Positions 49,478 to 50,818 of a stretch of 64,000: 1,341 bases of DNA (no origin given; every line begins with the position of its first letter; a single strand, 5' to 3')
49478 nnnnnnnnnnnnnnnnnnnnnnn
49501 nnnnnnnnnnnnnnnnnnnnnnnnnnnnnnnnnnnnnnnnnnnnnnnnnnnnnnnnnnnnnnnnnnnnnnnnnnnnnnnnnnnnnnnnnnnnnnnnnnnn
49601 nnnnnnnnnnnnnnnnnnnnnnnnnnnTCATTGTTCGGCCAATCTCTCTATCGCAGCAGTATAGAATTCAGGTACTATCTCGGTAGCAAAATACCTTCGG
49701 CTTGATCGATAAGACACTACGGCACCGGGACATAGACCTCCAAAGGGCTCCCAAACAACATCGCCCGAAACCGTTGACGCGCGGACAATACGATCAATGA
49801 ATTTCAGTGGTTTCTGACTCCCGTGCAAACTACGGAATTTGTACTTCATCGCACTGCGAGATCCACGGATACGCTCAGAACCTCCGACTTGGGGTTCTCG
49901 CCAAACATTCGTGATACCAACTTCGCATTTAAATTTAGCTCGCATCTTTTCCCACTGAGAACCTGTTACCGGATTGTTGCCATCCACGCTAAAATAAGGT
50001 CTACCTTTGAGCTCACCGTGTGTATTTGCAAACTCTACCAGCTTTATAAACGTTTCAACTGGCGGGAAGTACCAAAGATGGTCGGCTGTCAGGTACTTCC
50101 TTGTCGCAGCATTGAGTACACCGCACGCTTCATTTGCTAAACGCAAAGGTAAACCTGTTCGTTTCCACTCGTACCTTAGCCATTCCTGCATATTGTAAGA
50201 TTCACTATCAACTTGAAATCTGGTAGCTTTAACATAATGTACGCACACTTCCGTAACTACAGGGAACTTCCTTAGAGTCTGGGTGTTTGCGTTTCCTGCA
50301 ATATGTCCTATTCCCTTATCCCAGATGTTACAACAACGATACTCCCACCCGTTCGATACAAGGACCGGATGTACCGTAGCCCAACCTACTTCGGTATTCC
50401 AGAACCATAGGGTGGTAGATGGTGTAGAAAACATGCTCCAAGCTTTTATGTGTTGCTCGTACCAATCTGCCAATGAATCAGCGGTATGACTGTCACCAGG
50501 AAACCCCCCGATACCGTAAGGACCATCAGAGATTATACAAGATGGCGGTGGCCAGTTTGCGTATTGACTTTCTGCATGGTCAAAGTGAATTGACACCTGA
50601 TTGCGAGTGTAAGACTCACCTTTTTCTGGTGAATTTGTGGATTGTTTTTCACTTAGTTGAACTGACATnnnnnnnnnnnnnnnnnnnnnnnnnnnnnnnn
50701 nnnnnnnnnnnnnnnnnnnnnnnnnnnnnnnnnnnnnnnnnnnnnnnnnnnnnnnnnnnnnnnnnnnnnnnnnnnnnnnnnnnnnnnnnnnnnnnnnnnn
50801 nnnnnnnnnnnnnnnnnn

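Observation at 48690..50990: AT-rich islet encoding a coupled methyltransferase and uncharacterised PD-(D/E)xK nuclease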

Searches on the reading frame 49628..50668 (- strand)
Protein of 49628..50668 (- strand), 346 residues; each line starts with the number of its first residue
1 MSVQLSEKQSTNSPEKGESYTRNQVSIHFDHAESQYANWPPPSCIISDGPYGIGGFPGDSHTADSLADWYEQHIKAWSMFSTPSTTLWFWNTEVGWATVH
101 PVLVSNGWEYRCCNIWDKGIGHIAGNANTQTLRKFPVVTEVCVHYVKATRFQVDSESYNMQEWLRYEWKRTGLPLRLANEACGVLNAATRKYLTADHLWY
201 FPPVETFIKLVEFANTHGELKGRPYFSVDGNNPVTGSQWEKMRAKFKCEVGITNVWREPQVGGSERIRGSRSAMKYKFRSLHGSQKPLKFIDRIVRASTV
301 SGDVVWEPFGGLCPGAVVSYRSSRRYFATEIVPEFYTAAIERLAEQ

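Call 3: search_protein_families(library=pfam, proteins=[window:49628-50668:-], max_evalue=1)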
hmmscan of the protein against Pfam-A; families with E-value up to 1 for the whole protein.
window:49628-50668:- (346 aa): 1 family
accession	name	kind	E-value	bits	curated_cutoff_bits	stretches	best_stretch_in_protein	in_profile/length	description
PF01555.25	N6_N4_Mtase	-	5.9e-13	49.7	26.7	1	44-340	3-220/221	DNA methylase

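Call 4: search_protein_families(library=padloc, proteins=[window:49628-50668:-], max_evalue=1)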
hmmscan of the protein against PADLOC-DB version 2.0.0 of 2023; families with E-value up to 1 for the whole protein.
window:49628-50668:- (346 aa): 30 families (the best 25 are shown)
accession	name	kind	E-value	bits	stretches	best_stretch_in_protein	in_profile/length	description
PDLC03371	MTase_II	-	6.4e-15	53.4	1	64-345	68-254/260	Type II methyltransferase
PDLC03387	MTase_II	-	7.5e-11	39.7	1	104-344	136-276/289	Type II methyltransferase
PDLC03320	MTase_II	-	1.1e-10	39.2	1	275-344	206-275/289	Type II methyltransferase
PDLC03299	MTase_II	-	2.7e-10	38.2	1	277-344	191-258/296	Type II methyltransferase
PDLC03216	MTase_II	-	1.5e-09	35.3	1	249-345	167-257/364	Type II methyltransferase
PDLC03738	oMTase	-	1.5e-08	31.7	1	249-344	177-266/376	orphan methyltransferase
PDLC03228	MTase_II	-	8.5e-08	30.3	1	274-344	136-206/227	Type II methyltransferase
PDLC03238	MTase_II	-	1.9e-06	25.2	1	275-333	299-355/428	Type II methyltransferase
PDLC03265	MTase_II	-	4.1e-06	24.4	1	63-339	70-324/333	Type II methyltransferase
PDLC03339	MTase_II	-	6e-06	23.3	1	275-344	203-272/399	Type II methyltransferase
PDLC03636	MTase_III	-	1.1e-05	22.4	1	253-344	316-406/575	Type III methyltransferase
PDLC03337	MTase_II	-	2.8e-05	21.6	1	279-344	182-247/264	Type II methyltransferase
PDLC03230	MTase_II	-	3e-05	21.5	1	279-340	218-279/360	Type II methyltransferase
PDLC03251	MTase_II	-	8.6e-05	19.9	1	269-344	189-267/282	Type II methyltransferase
PDLC03308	MTase_II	-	0.00012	19.2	1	282-342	333-393/419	Type II methyltransferase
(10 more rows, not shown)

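Call 5: search_protein_families(library=ncbifam, proteins=[window:49628-50668:-], max_evalue=1)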
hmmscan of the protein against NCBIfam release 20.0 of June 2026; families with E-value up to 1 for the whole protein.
window:49628-50668:- (346 aa): 3 families
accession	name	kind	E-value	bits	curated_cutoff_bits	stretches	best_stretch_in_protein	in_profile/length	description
NF050803.1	DnaMtaseCcrMCaul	equivalog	1.5e-09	37.2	830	1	249-345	159-249/350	adenine-specific DNA-methyltransferase CcrM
NF008572.0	PRK11524.1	equivalog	4.2e-08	32.7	292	1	281-344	194-257/294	adenine-specific DNA-methyltransferase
NF010253.0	PRK13699.1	subfamily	6.9e-08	32.4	244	1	273-344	135-206/226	DNA methyltransferase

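Call 7: search_solved_structures(query=window:49628-50668:-, max_evalue=0.01, show_alignments=2)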
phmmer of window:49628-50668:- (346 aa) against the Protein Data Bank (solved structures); distinct sequences matched with E-value up to 0.01: 5.
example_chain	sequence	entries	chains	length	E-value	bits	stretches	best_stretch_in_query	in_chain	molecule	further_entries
9c3u_A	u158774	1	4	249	6.5e-06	28.5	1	270-342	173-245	Methyltransferase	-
8urk_A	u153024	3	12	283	9.2e-06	28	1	270-342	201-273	Methyltransferase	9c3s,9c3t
6pbd_A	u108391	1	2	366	2.7e-05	26.4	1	247-344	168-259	Modification methylase CcrMI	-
2zie_A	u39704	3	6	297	0.00011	24.5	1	282-345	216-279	Putative modification methylase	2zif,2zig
1g60_A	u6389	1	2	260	0.00053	22.2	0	279-337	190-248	Adenine-specific Methyltransferase MboIIA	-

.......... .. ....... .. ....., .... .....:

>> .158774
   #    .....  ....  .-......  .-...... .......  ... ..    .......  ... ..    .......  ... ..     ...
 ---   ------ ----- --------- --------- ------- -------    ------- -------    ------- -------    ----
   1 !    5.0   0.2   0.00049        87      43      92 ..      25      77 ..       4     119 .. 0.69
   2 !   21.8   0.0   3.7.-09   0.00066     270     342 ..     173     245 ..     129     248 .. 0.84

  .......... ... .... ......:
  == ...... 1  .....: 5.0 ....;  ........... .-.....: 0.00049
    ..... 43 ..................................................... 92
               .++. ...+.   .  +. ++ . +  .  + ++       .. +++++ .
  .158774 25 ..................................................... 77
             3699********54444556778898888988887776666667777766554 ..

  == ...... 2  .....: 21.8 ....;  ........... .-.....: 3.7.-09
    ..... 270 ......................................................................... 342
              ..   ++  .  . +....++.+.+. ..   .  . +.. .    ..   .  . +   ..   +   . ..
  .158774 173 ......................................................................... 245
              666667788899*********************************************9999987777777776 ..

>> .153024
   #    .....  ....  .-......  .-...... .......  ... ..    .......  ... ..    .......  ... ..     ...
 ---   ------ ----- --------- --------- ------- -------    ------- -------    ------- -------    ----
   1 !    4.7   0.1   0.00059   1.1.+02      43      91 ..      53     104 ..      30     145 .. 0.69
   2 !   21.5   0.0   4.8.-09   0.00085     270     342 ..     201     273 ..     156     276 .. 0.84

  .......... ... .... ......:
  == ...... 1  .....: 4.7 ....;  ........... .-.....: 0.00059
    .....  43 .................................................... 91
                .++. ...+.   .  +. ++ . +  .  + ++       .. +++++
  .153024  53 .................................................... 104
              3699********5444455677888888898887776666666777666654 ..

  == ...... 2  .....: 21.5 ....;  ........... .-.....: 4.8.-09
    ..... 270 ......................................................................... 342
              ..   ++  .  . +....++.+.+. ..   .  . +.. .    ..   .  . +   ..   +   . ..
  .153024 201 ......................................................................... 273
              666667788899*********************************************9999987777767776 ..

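Call 36: find_homologous_proteins(query=window:49628-50668:-)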
Query window:49628-50668:- (346 aa): 6707 proteins with E <= 0.001 among 7652 candidates; the best 120 are listed.
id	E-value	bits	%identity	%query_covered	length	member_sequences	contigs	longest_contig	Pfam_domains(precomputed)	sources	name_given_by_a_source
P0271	1.3e-243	825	100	100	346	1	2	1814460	PF01555.25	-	-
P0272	4.2e-194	663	78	99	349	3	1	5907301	PF01555.25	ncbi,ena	-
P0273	4.0e-193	659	78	98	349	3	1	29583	PF01555.25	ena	-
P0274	4.7e-193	659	78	98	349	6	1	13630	PF01555.25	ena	-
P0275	8.1e-193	658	78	98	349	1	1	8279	PF01555.25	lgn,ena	-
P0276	1.1e-190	651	79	96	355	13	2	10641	PF01555.25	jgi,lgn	-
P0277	1.5e-189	648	79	96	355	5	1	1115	PF01555.25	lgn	-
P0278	2.2e-188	644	76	99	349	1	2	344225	PF01555.25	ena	-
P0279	1.3e-187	641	76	97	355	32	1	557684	PF01555.25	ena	-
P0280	3.7e-187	640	77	96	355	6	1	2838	PF01555.25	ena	-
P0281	6.4e-187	639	75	98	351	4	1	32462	PF01555.25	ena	-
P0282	7.0e-187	639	75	98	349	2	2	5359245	PF01555.25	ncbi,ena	-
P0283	1.1e-186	638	76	96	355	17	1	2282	PF01555.25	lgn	-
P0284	2.9e-186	637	74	99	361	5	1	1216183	PF01555.25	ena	-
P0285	5.6e-186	636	74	99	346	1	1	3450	PF01555.25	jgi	jgi:hypothetical protein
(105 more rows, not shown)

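Call 48: search_protein_families(library=phrogs, proteins=[window:49628-50668:-], max_evalue=0.1)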
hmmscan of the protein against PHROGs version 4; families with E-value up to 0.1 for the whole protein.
window:49628-50668:- (346 aa): 6 families
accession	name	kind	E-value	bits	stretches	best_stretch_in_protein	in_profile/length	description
phrog_67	-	other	6.9e-14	52.8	1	44-345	145-345/743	DNA methyltransferase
phrog_498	-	other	3.5e-10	40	1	45-345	226-422/633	DNA methyltransferase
phrog_3008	-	other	6.1e-06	26.7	1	275-344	143-212/244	DNA methyltransferase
phrog_18293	-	other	0.00086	20.2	1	279-345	43-109/119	methyltransferase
phrog_16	-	DNA, RNA and nucleotide metabolism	0.0024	17.1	1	273-341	839-907/986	DNA helicase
phrog_6952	-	other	0.017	16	0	280-317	112-149/181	DNA methyltransferase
